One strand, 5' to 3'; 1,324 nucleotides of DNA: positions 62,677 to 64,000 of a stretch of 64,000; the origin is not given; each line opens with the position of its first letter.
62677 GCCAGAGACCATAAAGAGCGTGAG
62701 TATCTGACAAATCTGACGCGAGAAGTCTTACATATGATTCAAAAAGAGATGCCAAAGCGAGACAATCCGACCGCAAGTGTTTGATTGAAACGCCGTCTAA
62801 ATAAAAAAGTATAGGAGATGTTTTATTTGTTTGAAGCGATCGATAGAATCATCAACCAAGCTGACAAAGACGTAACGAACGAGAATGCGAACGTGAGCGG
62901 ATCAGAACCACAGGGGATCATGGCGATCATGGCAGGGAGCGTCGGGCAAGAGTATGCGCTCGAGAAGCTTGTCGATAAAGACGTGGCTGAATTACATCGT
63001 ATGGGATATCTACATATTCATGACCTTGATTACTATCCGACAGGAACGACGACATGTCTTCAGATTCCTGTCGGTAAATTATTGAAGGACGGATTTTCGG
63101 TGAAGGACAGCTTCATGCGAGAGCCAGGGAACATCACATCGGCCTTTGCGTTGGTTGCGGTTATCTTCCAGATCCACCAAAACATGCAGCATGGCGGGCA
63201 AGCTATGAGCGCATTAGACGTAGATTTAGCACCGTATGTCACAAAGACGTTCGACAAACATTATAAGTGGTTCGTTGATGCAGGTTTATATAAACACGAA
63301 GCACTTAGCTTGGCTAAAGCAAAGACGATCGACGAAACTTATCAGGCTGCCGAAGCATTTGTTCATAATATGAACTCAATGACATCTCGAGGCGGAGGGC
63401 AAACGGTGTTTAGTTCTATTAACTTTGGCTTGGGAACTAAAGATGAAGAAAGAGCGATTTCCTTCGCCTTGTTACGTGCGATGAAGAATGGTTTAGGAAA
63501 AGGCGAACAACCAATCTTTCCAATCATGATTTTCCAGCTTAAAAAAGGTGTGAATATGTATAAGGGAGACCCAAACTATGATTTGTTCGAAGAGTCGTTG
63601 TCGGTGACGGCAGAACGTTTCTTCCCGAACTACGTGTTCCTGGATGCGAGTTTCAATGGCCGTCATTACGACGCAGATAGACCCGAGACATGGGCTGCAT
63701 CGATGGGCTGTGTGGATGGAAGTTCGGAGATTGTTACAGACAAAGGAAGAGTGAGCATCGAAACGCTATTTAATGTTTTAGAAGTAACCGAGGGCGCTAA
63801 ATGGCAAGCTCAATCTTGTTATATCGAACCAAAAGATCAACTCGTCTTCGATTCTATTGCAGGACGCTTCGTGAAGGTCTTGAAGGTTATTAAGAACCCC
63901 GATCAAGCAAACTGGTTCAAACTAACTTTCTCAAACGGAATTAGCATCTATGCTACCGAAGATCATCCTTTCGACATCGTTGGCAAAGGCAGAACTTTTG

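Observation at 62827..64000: nrdD carries an intein inserted at the conserved MGC active-site motif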

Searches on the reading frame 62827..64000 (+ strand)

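Call 5: search_protein_families(library=pfam, proteins=[window:62827-64000:+], max_evalue=1)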
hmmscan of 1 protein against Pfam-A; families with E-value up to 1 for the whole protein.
window:62827-64000:+ (391 aa): 1 family
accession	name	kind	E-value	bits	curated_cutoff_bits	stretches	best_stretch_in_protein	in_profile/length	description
PF13597.11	NRDD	-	1.8e-77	261.7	26.2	1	19-300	1-269/562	Anaerobic ribonucleoside-triphosphate reductase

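Call 6: search_protein_families(library=ncbifam, proteins=[window:62827-64000:+], max_evalue=1)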
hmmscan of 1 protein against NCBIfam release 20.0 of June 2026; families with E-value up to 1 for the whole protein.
window:62827-64000:+ (391 aa): 7 families
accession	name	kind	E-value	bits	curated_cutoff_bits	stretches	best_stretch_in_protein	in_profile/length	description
NF011292.0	PRK14704.1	equivalog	1.6e-106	357.3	736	1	3-296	13-305/618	anaerobic ribonucleoside triphosphate reductase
NF005497.0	PRK07111.1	equivalog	8.8e-98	328.5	764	2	159-296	296-433/746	anaerobic ribonucleoside triphosphate reductase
TIGR02487.1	NrdD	equivalog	6.2e-71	239.6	326.35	1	18-299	1-276/581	anaerobic ribonucleoside-triphosphate reductase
NF006732.0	PRK09263.1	equivalog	9.1e-54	183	657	1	3-295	100-385/712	anaerobic ribonucleoside-triphosphate reductase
NF006126.0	PRK08270.1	equivalog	8.3e-21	73.9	548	1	3-140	103-237/684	ribonucleoside triphosphate reductase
TIGR01445.1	intein_Nterm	domain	1.4e-06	29.2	24.5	1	295-382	1-81/83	intein N-terminal splicing region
NF006358.0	PRK08579.1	equivalog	5.6e-05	21.5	585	1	7-140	15-144/624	anaerobic ribonucleoside triphosphate reductase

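Call 7: search_solved_structures(query=window:62827-64000:+, max_evalue=0.01, show_alignments=3)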
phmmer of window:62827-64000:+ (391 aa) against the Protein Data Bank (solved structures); distinct sequences matched with E-value up to 0.01: 3.
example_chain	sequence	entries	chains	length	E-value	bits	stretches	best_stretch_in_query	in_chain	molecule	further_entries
8p23_A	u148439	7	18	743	3.8e-62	213.3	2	153-296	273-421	Anaerobic ribonucleoside-triphosphate reductase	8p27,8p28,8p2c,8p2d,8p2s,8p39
1h78_A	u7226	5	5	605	1.7e-42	148.6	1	4-271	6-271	ANAEROBIC RIBONUCLEOTIDE-TRIPHOSPHATE REDUCTASE LARGE CHAIN | ANAEROBIC RIBONUCLEOTIDE-TRIPHOSPHATE REDUCTASE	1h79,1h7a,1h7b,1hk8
9d3x_A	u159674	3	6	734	5.3e-37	130.6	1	5-273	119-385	Anaerobic ribonucleoside-triphosphate reductase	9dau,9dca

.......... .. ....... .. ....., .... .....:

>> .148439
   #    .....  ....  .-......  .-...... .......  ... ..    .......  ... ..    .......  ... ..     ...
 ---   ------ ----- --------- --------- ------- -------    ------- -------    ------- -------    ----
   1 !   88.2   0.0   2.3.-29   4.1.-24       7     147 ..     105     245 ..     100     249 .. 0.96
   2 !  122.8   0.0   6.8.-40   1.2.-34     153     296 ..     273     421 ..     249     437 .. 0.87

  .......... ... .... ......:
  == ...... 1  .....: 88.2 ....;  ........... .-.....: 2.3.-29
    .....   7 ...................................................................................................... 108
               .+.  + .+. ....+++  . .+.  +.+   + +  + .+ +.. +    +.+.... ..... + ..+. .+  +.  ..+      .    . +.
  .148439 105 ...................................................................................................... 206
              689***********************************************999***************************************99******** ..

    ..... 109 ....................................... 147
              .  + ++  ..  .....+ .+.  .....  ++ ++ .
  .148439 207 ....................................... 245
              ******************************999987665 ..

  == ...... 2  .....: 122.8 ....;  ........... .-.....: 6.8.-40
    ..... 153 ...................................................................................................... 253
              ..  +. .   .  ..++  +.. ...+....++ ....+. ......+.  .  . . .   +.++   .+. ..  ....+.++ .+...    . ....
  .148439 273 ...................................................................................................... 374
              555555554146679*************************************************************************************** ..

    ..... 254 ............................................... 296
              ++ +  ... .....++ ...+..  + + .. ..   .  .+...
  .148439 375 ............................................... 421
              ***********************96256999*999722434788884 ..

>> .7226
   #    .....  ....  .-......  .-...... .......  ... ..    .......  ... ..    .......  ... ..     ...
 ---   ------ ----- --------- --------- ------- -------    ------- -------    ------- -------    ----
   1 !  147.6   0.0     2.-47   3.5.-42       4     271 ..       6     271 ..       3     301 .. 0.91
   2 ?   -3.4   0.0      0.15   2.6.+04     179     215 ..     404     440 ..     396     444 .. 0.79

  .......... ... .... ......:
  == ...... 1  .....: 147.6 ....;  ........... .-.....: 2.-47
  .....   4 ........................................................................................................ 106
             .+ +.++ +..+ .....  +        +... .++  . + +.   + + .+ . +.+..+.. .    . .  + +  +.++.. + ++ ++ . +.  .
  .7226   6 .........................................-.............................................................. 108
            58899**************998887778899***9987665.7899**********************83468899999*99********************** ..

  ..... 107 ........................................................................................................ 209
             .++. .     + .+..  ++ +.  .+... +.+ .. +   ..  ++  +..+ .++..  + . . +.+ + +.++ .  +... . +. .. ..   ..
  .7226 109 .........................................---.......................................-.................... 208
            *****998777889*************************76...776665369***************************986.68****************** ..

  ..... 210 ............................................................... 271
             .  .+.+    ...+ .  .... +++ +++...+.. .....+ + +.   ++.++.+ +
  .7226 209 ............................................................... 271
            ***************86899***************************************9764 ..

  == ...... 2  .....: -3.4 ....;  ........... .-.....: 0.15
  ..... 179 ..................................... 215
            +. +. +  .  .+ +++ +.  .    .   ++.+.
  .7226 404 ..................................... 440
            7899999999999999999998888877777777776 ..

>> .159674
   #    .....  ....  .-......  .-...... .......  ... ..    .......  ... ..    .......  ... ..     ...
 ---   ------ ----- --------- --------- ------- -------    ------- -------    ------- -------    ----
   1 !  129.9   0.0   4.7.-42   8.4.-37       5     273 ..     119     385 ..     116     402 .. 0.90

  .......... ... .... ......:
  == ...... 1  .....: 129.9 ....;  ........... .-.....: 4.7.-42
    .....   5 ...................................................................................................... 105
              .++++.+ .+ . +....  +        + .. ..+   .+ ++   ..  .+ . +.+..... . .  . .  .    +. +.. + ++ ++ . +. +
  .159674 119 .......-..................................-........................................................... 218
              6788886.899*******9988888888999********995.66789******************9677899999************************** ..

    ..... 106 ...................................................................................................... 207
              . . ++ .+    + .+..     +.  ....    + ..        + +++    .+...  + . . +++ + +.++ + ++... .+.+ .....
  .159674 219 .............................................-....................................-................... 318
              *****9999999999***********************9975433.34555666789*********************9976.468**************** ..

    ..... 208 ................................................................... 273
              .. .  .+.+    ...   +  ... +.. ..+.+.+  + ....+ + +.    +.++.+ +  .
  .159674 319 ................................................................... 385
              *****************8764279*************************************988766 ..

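Call 9: search_dna_similar(query=window:62827-64000:+, collection=phages, mode=protein, max_rows=40)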
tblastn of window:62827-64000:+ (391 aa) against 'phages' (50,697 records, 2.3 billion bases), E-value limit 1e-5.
Records with a match: 2865; places in all: 2873; records where one place covers at least 80% of the query: 105.
Best place of each record, by identity: <60% 2865.
By first word of the organism name: Escherichia 1049; Salmonella 393; Klebsiella 345; Vibrio 324; Aeromonas 108; Shigella 95; Enterobacteria 61; Enterobacter 48; Bacteriophage 40; Enterococcus 39; and 45 more.
By host as written in the record: - 445; Escherichia coli 394; Klebsiella pneumoniae 109; Escherichia coli K-12 MG1655 57; Escherichia coli O157:H7 54; Escherichia coli K-12 50; Salmonella enterica subsp. enterica serovar Enteritidis PT1 39; Vibrio harveyi BAA-1116 36; and 591 more.
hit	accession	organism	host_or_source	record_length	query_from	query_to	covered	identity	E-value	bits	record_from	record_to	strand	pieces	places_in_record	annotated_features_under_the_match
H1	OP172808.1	Eggerthella phage EL753P1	Eggerthella lenta DA753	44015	1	391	100%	37.5%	2e-77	266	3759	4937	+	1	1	nrdD: anaerobic ribonucleoside-triphosphate reductase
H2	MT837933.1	Bacteriophage sp.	human fecal samples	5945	13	387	95%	38.8%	2e-38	253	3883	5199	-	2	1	record has no annotation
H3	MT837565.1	Bacteriophage sp.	human fecal samples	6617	8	295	74%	39.7%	2e-62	222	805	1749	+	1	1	record has no annotation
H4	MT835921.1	Bacteriophage sp.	human fecal samples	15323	8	295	74%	39.4%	5e-61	218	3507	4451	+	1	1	record has no annotation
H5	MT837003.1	Bacteriophage sp.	human fecal samples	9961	8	295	74%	38.7%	6e-60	215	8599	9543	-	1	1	record has no annotation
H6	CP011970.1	Peptoclostridium phage phiCDIF1296T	Peptoclostridium difficile strain ...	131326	8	295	74%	37.5%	2e-57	207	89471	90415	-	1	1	putative anaerobic ribonucleoside-triphosphate reductase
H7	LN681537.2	Clostridium phage phiCD211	Clostridium difficile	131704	8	295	74%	37.5%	2e-57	207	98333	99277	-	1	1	Ribonucleoside triphosphate reductase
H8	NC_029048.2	Clostridium phage phiCD211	Clostridium difficile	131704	8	295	74%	37.5%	2e-57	207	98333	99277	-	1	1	anaerobic ribonucleoside reductase large subunit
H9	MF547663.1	Clostridioides phage LIBA2945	Clostridioides difficile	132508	8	295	74%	37.5%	2e-57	207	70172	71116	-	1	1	nrdD: anaerobic ribonucleoside triphosphate reductase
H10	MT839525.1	Bacteriophage sp.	human fecal samples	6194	1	295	75%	36.4%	1e-60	217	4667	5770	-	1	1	record has no annotation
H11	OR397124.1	Clostridioides phage AR1086-1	Clostridioides difficile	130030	8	295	74%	37.1%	3e-56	204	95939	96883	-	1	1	nrdD: anaerobic ribonucleoside-triphosphate reductase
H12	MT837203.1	Bacteriophage sp.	human fecal samples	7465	5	295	74%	36.6%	3e-59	213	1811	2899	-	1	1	record has no annotation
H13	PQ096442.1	Enterobacter phage EnC07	Enterobacter cloacae complex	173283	5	339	86%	31.8%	4e-37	148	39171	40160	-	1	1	ribonucleotide reductase of class III (anaerobic) large subunit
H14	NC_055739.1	Enterobacter phage myPSH1140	Enterobacter cloacae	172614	5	339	86%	31.8%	8e-37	148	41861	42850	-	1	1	NrdD-like anaerobic ribonucleotide reductase large subunit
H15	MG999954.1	Enterobacter phage myPSH1140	Enterobacter cloacae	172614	5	339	86%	31.8%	8e-37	148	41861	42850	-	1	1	anaerobic NTP reductase small subunit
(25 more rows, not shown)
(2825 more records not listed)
